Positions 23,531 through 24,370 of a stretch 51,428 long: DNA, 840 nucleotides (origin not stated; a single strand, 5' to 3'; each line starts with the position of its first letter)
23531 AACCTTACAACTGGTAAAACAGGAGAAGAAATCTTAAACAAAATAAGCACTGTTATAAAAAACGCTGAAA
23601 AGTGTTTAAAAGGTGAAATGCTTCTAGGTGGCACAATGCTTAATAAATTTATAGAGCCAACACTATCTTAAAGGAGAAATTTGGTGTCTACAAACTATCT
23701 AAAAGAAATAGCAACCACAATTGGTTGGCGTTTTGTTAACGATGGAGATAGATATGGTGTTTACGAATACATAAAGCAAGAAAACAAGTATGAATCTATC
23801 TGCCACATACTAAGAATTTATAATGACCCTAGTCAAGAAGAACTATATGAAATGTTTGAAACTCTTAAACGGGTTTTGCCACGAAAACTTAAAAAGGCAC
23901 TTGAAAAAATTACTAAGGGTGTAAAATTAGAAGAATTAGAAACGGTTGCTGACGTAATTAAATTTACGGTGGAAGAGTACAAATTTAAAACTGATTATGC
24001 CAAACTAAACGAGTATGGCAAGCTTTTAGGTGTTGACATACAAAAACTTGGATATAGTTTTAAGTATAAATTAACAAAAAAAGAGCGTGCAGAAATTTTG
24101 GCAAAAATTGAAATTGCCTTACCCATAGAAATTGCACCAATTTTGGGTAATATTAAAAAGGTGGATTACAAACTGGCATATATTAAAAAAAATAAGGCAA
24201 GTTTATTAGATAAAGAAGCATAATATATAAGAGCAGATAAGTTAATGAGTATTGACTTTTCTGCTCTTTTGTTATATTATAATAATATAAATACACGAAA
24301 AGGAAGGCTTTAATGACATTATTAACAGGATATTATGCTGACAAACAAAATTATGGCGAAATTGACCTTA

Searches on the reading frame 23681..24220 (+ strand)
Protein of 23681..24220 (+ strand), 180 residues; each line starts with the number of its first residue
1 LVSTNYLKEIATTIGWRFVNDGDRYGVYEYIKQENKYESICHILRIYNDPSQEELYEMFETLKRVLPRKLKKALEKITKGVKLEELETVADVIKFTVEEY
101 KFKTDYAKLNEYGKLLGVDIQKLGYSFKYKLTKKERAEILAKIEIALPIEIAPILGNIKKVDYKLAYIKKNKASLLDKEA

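Call 7: search_protein_families(library=pfam, proteins=[window:23681-24220:+], max_evalue=1)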
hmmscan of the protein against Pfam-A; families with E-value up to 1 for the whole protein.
window:23681-24220:+ (180 aa): 4 families
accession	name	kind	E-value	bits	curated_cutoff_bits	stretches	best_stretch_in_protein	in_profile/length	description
PF24216.1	DUF7435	-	0.038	14.7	27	1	12-32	37-57/60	Domain of unknown function (DUF7435)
PF09548.15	Spore_III_AB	-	0.05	14.1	32.5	1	31-117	27-118/170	Stage III sporulation protein AB (spore_III_AB)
PF22672.1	DBL_C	-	0.074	14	27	1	29-103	73-145/148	Duffy-binding-like domain, C-terminal subdomain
PF00585.24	Thr_dehydrat_C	-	0.11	12.7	27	1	127-173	40-86/91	C-terminal regulatory domain of Threonine dehydratase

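Call 8: search_protein_families(library=phrogs, proteins=[window:23681-24220:+], max_evalue=1)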
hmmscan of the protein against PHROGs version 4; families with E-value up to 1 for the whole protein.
window:23681-24220:+ (180 aa): 2 families
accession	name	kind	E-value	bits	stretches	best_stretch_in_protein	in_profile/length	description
phrog_17919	-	unknown function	0.084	13.7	1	36-62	15-40/67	-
phrog_23799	-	unknown function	0.22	12.8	1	22-57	23-58/82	-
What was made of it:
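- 22801..24223 (+): Context, not part of the family: the conserved I1-I4 module. I1 is HicB-like (22801-23133). I2 is 23148-23450, I3 is 23459-23671 and I4 is 23684-24223. The variable slot that holds P5-P8 lies downstream of this module. I1 matches PHROG 497 at 4e-13 (call 8).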

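Call 33: search_protein_families(library=padloc, proteins=[window:23684-24220:+], max_evalue=1)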
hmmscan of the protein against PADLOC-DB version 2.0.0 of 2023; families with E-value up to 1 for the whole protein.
window:23684-24220:+ (179 aa): 0 families

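Call 34: search_protein_families(library=ncbifam, proteins=[window:23684-24220:+], max_evalue=1)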
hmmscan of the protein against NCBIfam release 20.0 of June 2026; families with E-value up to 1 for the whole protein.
window:23684-24220:+ (179 aa): 3 families
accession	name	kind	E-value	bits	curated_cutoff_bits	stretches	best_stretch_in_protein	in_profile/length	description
NF009006.1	PRK12351.1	equivalog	0.0022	16.5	550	1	30-129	40-142/376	bifunctional 2-methylcitrate synthase/citrate synthase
TIGR00018.1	panC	equivalog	0.0063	15.5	212.75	1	63-117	203-255/283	pantoate--beta-alanine ligase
TIGR01800.1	cit_synth_II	subfamily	0.045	12.5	421.3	1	24-92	28-98/368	2-methylcitrate synthase/citrate synthase II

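Call 42: find_related_loci(query=A4, collection=metagenome_contigs, flank=10000)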
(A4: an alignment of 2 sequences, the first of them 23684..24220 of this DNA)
Query A4 (179 aa) in metagenome_contigs; peptide patterns used: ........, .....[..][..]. (x = any residue, [..] = any of these).
600 stretches matched a pattern, but none encodes a relative of the query by tblastn (E <= 1e-3).

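Call 43: find_homologous_proteins(query=A4, max_evalue=0.01)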
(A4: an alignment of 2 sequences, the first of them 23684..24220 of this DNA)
Query A4 (2 sequences) (179 aa, profile of the alignment): 26 proteins with E <= 0.01 among 1232 candidates.
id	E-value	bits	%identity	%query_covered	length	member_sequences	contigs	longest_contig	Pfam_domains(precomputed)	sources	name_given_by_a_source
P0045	1.1e-105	369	99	100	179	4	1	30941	-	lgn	-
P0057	1.9e-104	365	72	100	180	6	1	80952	-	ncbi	-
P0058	4.3e-65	237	60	98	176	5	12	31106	-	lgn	-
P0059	3.8e-63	231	58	97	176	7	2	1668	-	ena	-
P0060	6.1e-62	227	59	94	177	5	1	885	-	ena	-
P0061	5.3e-61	224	57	98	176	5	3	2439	-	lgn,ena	-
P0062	6.5e-61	223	56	98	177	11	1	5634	-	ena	-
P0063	1.2e-59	219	57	98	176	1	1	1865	-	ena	-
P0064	2.5e-58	215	58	98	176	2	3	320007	-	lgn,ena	-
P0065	1.2e-57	213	54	99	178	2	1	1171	-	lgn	-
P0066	1.8e-56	209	54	99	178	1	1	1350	-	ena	-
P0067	1.5e-53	199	52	95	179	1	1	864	-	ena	-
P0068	6.2e-53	197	51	99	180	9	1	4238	-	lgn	-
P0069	6.5e-53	197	52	91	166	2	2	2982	-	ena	-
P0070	8.9e-51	190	49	94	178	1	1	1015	-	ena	-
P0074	7.8e-49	184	49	93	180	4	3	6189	-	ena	-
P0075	1.7e-46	176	52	94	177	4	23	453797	-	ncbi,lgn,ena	-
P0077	2.7e-40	156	44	92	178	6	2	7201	-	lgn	-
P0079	2.4e-35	140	39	93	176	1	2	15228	-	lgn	-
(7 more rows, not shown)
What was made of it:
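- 22801..24223 (+): I4 has 26 homolog clusters (call 43).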

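Call 44: find_encoding_contigs(protein=P0064, flank=8000, max_places=2)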
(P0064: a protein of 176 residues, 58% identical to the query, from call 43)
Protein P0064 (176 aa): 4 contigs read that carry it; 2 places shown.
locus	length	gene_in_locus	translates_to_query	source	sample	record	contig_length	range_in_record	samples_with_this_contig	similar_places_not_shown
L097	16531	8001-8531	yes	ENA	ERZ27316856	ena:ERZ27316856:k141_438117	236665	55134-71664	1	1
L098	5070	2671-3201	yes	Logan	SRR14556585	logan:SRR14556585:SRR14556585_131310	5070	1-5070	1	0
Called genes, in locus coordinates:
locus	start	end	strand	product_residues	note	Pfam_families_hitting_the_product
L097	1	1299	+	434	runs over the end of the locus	PF00344:SecY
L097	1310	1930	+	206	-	PF00406:ADK, PF13207:AAA_17, PF13238:AAA_18 (weak)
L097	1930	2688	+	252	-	PF00557:Peptidase_M24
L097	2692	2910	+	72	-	PF01176:eIF-1a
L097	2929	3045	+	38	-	PF00444:Ribosomal_L36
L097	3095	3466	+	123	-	PF00416:Ribosomal_S13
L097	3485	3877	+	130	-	PF00411:Ribosomal_S11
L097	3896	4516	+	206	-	PF00163:Ribosomal_S4, PF01479:S4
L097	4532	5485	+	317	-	PF01193:RNA_pol_L, PF01000:RNA_pol_A_bac, PF03118:RNA_pol_A_CTD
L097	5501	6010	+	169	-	PF01196:Ribosomal_L17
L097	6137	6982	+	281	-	PF00763:THF_DHG_CYH, PF02882:THF_DHG_CYH_C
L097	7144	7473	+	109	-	PF15919:HicB_lk_antitox, PF15970:HicB-like_2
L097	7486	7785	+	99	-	-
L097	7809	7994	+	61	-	-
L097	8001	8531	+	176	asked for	-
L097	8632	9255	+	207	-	-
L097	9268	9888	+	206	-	-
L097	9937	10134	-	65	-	PF13560:HTH_31, PF01381:HTH_3, PF12844:HTH_19, PF13443:HTH_26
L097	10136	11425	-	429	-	PF02403:Seryl_tRNA_N, PF00587:tRNA-synt_2b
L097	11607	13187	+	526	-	PF00772:DnaB, PF03796:DnaB_C, PF06745:ATPase, PF13481:AAA_25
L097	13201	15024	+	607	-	PF01411:tRNA-synt_2c, PF07973:tRNA_SAD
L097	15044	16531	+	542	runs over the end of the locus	-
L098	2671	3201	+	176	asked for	-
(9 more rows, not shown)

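Call 45: find_encoding_contigs(protein=P0075, flank=8000, max_places=2)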
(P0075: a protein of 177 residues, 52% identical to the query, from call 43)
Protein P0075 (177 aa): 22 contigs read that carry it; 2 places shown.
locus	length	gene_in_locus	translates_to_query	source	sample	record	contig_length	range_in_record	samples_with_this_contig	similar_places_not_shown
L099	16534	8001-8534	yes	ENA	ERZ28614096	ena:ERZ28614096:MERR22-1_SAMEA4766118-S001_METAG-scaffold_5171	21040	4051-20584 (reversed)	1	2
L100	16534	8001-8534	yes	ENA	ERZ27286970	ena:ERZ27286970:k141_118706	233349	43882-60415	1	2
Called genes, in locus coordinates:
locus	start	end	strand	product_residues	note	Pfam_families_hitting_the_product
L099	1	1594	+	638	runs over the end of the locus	PF19789:DUF6273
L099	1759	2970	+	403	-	-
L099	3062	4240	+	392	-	PF09954:DUF2188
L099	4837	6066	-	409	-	PF00464:SHMT, PF00155:Aminotran_1_2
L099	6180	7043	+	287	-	PF00763:THF_DHG_CYH, PF02882:THF_DHG_CYH_C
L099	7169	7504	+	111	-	-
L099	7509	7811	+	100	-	-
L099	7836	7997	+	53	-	-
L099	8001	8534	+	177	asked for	-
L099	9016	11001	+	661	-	PF19789:DUF6273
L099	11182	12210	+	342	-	PF22296:bAvd (weak)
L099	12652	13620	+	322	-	PF00078:RVT_1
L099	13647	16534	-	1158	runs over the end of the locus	PF01855:POR_N, PF17147:PFOR_II, PF01558:POR, PF10371:EKR, PF00037:Fer4 (faint), PF12838:Fer4_7, PF13183:Fer4_8 (weak), PF02775:TPP_enzyme_C, +4 more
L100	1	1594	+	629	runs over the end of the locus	PF19789:DUF6273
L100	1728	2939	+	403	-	PF00704:Glyco_hydro_18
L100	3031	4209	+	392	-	PF09954:DUF2188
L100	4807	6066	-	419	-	PF00464:SHMT, PF00155:Aminotran_1_2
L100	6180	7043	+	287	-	PF00763:THF_DHG_CYH, PF02882:THF_DHG_CYH_C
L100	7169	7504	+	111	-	-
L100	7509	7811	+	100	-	-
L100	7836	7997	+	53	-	-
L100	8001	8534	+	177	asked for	-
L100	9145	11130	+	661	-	PF19789:DUF6273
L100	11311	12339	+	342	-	PF22296:bAvd (weak)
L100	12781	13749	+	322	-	PF00078:RVT_1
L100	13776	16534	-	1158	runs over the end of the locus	PF01855:POR_N, PF17147:PFOR_II, PF01558:POR, PF10371:EKR, PF00037:Fer4 (faint), PF12838:Fer4_7, PF13183:Fer4_8 (weak), PF02775:TPP_enzyme_C, +4 more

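Call 46: find_encoding_contigs(protein=P0079, flank=8000, max_places=2)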
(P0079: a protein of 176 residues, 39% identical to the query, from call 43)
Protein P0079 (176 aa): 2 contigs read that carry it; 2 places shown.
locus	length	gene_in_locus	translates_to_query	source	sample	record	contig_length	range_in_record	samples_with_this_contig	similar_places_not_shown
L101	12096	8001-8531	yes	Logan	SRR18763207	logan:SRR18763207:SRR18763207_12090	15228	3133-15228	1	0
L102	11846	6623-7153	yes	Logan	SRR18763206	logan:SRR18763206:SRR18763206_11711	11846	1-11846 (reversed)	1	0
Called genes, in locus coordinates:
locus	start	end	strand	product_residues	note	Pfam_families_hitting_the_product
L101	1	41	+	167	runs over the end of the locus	-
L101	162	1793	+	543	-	PF00772:DnaB, PF13481:AAA_25, PF03796:DnaB_C, PF06745:ATPase (weak)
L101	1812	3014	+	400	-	-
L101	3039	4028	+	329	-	-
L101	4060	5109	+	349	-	-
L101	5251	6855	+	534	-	-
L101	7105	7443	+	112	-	-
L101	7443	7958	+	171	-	-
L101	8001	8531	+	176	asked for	-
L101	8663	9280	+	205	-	PF05724:TPMT (faint), PF01739:CheR (faint), PF02353:CMAS, PF13489:Methyltransf_23, PF13847:Methyltransf_31, PF08241:Methyltransf_11, PF08242:Methyltransf_12, PF13649:Methyltransf_25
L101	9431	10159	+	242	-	-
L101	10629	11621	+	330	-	PF14386:DUF4417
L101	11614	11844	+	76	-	-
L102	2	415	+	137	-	?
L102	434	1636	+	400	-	-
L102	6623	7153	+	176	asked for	-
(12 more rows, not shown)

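Call 47: find_encoding_contigs(protein=P0058, flank=8000, max_places=2)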
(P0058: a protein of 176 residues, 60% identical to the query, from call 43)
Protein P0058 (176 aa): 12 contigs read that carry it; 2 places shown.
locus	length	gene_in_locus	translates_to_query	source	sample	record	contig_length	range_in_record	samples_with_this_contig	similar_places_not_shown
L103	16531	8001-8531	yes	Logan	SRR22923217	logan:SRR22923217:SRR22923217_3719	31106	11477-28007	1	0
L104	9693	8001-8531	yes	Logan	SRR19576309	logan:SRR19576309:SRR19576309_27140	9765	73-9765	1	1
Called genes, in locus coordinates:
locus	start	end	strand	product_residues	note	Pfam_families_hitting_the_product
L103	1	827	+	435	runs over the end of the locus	PF00344:SecY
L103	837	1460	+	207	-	PF00406:ADK, PF13207:AAA_17, PF13238:AAA_18 (weak)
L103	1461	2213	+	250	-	PF00557:Peptidase_M24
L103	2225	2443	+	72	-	PF01176:eIF-1a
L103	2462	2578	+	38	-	PF00444:Ribosomal_L36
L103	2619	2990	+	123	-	PF00416:Ribosomal_S13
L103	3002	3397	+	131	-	PF00411:Ribosomal_S11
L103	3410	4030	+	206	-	PF00163:Ribosomal_S4, PF22421:SYY_C-terminal (faint), PF01479:S4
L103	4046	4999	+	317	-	PF01193:RNA_pol_L, PF01000:RNA_pol_A_bac, PF03118:RNA_pol_A_CTD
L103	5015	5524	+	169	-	PF01196:Ribosomal_L17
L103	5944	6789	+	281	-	PF00763:THF_DHG_CYH, PF02882:THF_DHG_CYH_C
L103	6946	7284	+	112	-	PF15919:HicB_lk_antitox (weak), PF15970:HicB-like_2 (weak)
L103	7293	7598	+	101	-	-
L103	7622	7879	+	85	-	-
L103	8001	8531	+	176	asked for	-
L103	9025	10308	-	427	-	PF02403:Seryl_tRNA_N, PF00587:tRNA-synt_2b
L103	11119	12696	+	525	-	PF00772:DnaB, PF03796:DnaB_C, PF06745:ATPase, PF13481:AAA_25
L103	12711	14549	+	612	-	PF01411:tRNA-synt_2c, PF07973:tRNA_SAD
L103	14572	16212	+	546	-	PF13349:DUF4097 (weak)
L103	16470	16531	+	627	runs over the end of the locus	PF22019:GlgB_N (weak), PF02922:CBM_48, PF00128:Alpha-amylase, PF02806:Alpha-amylase_C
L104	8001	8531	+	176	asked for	-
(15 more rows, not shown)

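Call 50: find_encoding_contigs(protein=P0077, flank=8000, max_places=2)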
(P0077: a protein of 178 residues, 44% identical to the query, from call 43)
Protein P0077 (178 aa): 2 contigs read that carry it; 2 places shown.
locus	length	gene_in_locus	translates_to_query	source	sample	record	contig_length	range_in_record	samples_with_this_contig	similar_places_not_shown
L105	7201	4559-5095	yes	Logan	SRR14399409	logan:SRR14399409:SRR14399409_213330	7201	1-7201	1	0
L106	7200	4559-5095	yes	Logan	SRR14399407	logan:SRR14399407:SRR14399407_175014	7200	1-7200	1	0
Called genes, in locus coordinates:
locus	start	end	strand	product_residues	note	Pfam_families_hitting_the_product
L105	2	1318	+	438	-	?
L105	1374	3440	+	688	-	PF13349:DUF4097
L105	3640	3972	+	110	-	PF15970:HicB-like_2 (weak)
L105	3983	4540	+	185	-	-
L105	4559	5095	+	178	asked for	-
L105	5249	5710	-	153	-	PF13443:HTH_26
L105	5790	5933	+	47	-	-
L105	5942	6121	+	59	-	-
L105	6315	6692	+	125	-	PF00164:Ribosom_S12_S23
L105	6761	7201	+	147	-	?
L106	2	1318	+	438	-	?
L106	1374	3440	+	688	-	PF13349:DUF4097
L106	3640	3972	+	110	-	PF15970:HicB-like_2 (weak)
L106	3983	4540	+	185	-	-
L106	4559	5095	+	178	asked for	-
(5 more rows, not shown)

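Call 51: find_encoding_contigs(protein=P0074, flank=8000, max_places=2)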
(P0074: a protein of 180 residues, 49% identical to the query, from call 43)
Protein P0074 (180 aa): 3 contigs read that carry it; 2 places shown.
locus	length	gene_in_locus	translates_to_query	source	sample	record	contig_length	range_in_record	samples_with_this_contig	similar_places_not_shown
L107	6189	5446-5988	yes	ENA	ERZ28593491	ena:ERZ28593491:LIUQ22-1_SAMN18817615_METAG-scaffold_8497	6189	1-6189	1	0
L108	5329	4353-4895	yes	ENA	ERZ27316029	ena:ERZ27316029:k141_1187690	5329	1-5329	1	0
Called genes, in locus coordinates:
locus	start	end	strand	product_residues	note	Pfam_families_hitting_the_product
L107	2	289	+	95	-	?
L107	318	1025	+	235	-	PF00557:Peptidase_M24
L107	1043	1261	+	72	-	PF01176:eIF-1a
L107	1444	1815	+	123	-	PF00416:Ribosomal_S13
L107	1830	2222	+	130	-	PF00411:Ribosomal_S11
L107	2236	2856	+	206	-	PF00163:Ribosomal_S4, PF01479:S4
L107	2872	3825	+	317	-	PF01193:RNA_pol_L, PF01000:RNA_pol_A_bac, PF26169:HHH_XRCC3_RpoA (faint), PF03118:RNA_pol_A_CTD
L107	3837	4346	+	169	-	PF01196:Ribosomal_L17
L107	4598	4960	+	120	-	PF15919:HicB_lk_antitox (weak)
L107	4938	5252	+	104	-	-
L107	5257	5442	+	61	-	-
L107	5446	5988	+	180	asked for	-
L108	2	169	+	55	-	?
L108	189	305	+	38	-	PF00444:Ribosomal_L36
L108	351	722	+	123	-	PF00416:Ribosomal_S13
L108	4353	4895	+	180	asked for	-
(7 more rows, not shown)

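Call 52: find_encoding_contigs(protein=P0062, flank=8000, max_places=2)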
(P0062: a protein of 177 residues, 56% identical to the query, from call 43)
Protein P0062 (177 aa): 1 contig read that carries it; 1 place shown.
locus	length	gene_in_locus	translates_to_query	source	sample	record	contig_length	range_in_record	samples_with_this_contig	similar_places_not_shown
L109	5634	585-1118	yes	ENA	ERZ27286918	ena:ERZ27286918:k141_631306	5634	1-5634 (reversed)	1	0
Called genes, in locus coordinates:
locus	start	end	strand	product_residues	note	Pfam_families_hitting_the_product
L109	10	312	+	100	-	-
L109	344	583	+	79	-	-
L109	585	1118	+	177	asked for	-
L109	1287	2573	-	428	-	PF02403:Seryl_tRNA_N, PF00587:tRNA-synt_2b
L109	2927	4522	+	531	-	PF00772:DnaB, PF03796:DnaB_C, PF06745:ATPase, PF13481:AAA_25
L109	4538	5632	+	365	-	?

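Call 53: find_encoding_contigs(protein=P0068, flank=8000, max_places=2)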
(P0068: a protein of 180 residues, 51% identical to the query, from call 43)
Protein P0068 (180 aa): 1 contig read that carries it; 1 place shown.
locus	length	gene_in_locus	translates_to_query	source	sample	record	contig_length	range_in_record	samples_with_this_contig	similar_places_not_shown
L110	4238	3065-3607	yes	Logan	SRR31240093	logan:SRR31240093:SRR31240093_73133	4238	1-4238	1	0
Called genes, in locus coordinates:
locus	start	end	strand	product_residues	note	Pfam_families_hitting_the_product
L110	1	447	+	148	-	?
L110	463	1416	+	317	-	PF01193:RNA_pol_L, PF01000:RNA_pol_A_bac, PF26169:HHH_XRCC3_RpoA (faint), PF03118:RNA_pol_A_CTD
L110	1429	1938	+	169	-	PF01196:Ribosomal_L17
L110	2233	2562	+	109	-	-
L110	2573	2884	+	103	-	-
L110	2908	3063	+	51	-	-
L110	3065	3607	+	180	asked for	-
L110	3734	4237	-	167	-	?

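Call 67: search_solved_structures(query=A7, max_evalue=1)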
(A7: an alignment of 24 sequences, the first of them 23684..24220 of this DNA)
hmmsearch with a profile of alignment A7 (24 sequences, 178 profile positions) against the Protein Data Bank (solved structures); distinct sequences matched with E-value up to 1: 2.
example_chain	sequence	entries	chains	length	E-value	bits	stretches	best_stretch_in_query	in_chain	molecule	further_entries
1vkm_A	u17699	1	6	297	0.48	13.2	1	32-110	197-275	conserved hypothetical protein TM1464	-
7vf3_B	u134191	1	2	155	0.92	12.3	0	53-86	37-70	Uteroglobin,PB1m7 peptide,Uteroglobin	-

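Call 76: predict_structure(alignment_id=A7)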
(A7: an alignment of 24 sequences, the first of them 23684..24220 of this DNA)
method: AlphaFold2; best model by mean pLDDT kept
length: 179 residues; sequences in the alignment: 24
mean_pLDDT: 90.1   pTM: 0.81
mean pLDDT of the five models: 90.1, 90.1, 89.1, 88.8, 88.8
residues with pLDDT >= 90: 125; 70-90: 47; 50-70: 6; < 50: 1
segments of 3 or more residues with pLDDT < 50: none
pLDDT, mean of each block of 10 residues (from residue 1): 86 96 94 86 94 92 95 93 88 97 95 92 91 93 89 89 90 62
secondary structure, 60 per line:
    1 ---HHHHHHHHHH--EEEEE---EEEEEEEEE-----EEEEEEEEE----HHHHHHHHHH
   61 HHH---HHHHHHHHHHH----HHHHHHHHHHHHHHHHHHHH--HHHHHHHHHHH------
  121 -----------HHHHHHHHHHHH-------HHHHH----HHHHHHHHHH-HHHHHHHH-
elements in order: H4-13 E16-20 E24-32 E38-46 H51-63 H67-77 H82-101 H104-114 H132-143 H151-155 H160-169 H171-178

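Call 79: search_protein_families(library=pfam, proteins=[L097:8632-9252:+, L097:9268-9885:+, L101:7443-7955:+, L101:9431-10156:+], max_evalue=0.1)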
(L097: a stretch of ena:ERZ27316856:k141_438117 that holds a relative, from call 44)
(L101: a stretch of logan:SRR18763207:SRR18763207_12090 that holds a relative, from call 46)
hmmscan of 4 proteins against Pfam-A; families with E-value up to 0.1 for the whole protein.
L097:8632-9252:+ (207 aa): 0 families

L097:9268-9885:+ (206 aa): 1 family
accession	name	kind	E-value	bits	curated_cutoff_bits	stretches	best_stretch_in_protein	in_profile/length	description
PF13274.11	SocA_Panacea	-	0.076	14.4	25.7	0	53-79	80-106/113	Antitoxin SocA-like, Panacea domain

L101:7443-7955:+ (171 aa): 1 family
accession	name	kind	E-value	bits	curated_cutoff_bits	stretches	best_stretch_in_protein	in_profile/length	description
PF19643.4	DUF6146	-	0.039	14.2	27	0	84-141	47-104/133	Family of unknown function (DUF6146)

L101:9431-10156:+ (242 aa): 1 family
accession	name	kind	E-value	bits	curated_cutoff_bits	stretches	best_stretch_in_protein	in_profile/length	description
PF22561.2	HisKin-conflict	-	0.089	12.8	27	0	57-151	139-231/303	Histidine Kinase domain observed in conflict contexts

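Call 80: fold_search(model_id=the predicted structure, library=pdb)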
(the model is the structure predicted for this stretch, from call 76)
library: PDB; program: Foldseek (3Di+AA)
matches with E <= 10: 614; with E <= 0.001: 0
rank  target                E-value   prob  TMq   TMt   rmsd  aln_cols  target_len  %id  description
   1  5gw0_E                1.5e-01  0.12  0.17  0.18  18.1       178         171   15  Crystal structure of SNX16 PX-Coiled coil (released 2017-09-13)
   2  6gfw_D                1.7e-01  0.08  0.13  0.03  22.2       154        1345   14  Cryo-EM structure of bacterial RNA polymerase-sigma54 holoenzyme initial transcribing complex (released 2018-07-04)
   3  6koi_A                1.8e-01  0.09  0.16  0.20  13.7       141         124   14  Crystal structure of SNX11-PXe domain in dimer form. (released 2020-07-08)
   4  9r2l_B                2.2e-01  0.15  0.17  0.21  14.5       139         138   16  De novo designed N37 protein fold (released 2025-05-14)
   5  4qfr_A                2.6e-01  0.35  0.19  0.11  10.2        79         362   10  Structure of AMPK in complex with Cl-A769662 activator and STAUROSPORINE inhibitor (released 2014-08-06)
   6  5wi2_B                2.8e-01  0.41  0.17  0.29  12.4        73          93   12  Crystal structure of the KA1 domain from human Chk1 (released 2017-10-04)
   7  6r9b_D                2.8e-01  0.08  0.14  0.03  22.2       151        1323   16  Cryo-EM structure of bacterial RNAP with a DNA mimic protein Ocr from T7 phage (released 2020-02-26)
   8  5wi2_A                3.1e-01  0.57  0.20  0.35   8.4        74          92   12  Crystal structure of the KA1 domain from human Chk1 (released 2017-10-04)
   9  2v8q_A                3.3e-01  0.33  0.16  0.26  12.8        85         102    9  Crystal structure of the regulatory fragment of mammalian AMPK in complexes with AMP (released 2007-09-25)
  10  4qfg_A                3.3e-01  0.33  0.16  0.09  12.5        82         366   10  Structure of AMPK in complex with STAUROSPORINE inhibitor and in the absence of a synthetic activator (released 2014-08-06)
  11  9r2l_H                3.9e-01  0.12  0.17  0.20  14.6       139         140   16  De novo designed N37 protein fold (released 2025-05-14)
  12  5gw1_A                3.9e-01  0.09  0.20  0.20  18.7       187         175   15  Crystal structure of SNX16 PX-Coiled coil in space group P212121 (released 2017-09-13)
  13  7qv9_D                3.9e-01  0.08  0.15  0.03  22.7       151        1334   12  CryoEM structure of bacterial transcription intermediate complex mediated by activator PspF (released 2022-11-09)
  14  9r2l_A                4.2e-01  0.10  0.16  0.21  14.6       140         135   16  De novo designed N37 protein fold (released 2025-05-14)
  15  6e4u_A                4.4e-01  0.25  0.16  0.08  12.5        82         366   12  Structure of AMPK bound to activator (released 2018-08-08)
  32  1whz                  1.0e+00  0.69  0.26  0.59   4.1        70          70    4  Crystal structure of a hypothetical protein from thermus thermophilus HB8 (released 2004-11-28)
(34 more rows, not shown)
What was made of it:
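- On HicAB toxin-antitoxin (neighbouring I1 and I4): The I4 N-terminal domain has an alpha-beta3-alpha topology with weak HicA fold hits (calls 76, 80).
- Closest known: HicAB toxin-antitoxin modules. Same: That unit gives weak sub-domain matches to HicA (6g26_F and 1whz, probability about 0.7, TM about 0.58; calls 76, 80).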

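Call 81: fold_search(model_id=the predicted structure, library=viral)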
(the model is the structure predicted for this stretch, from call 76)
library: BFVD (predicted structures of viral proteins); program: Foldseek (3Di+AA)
matches with E <= 10: 866; with E <= 0.001: 0
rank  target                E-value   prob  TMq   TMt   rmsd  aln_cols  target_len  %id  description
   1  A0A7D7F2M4            1.5e-03  0.77  0.22  0.19  17.7       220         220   19  (no name in the UniProt tables at hand)
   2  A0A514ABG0            4.2e-02  1.00  0.24  0.71   4.6        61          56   20  (no name in the UniProt tables at hand)
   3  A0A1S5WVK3            7.6e-02  0.25  0.18  0.24  13.2       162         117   13  (no name in the UniProt tables at hand)
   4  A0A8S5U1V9            8.5e-02  0.77  0.24  0.33  12.1        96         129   18  Uncharacterized protein [Siphoviridae sp. ctdHi7]
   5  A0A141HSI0            9.6e-02  0.25  0.18  0.25  15.7       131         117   13  (no name in the UniProt tables at hand)
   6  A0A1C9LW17            1.0e-01  0.14  0.17  0.18  13.5       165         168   10  (no name in the UniProt tables at hand)
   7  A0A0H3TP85            1.6e-01  0.08  0.15  0.11  15.8       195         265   10  (no name in the UniProt tables at hand)
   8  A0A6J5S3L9            1.8e-01  0.11  0.17  0.19  22.2       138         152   20  Uncharacterized protein [uncultured Caudovirales phage]
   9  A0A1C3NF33            1.9e-01  0.08  0.14  0.18  18.2       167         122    6  (no name in the UniProt tables at hand)
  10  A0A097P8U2            2.2e-01  0.06  0.14  0.07  18.8       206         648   13  Hoar [Sucra jujuba nucleopolyhedrovirus]
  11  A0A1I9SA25            2.3e-01  0.13  0.17  0.12  15.5       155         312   10  Uncharacterized protein [Rhodococcus phage Weasels2]
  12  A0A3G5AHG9            2.3e-01  0.11  0.16  0.11  16.2       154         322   10  Uncharacterized protein [Solivirus sp.]
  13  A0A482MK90            2.4e-01  0.91  0.30  0.49   5.3        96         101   14  Uncharacterized protein [Nodularia phage vB_NspS-kac65v162]
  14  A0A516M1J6            2.4e-01  0.72  0.16  0.24   6.3        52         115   19  (no name in the UniProt tables at hand)
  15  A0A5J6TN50            2.6e-01  0.20  0.16  0.10  15.3        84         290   10  Uncharacterized protein [Gordonia phage Ranch]
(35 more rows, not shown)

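Call 96: search_dna_similar(query=window:23684-24220:+, collection=phages, mode=protein, max_evalue=1, max_rows=8)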
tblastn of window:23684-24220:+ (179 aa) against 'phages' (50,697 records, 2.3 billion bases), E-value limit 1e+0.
No match.
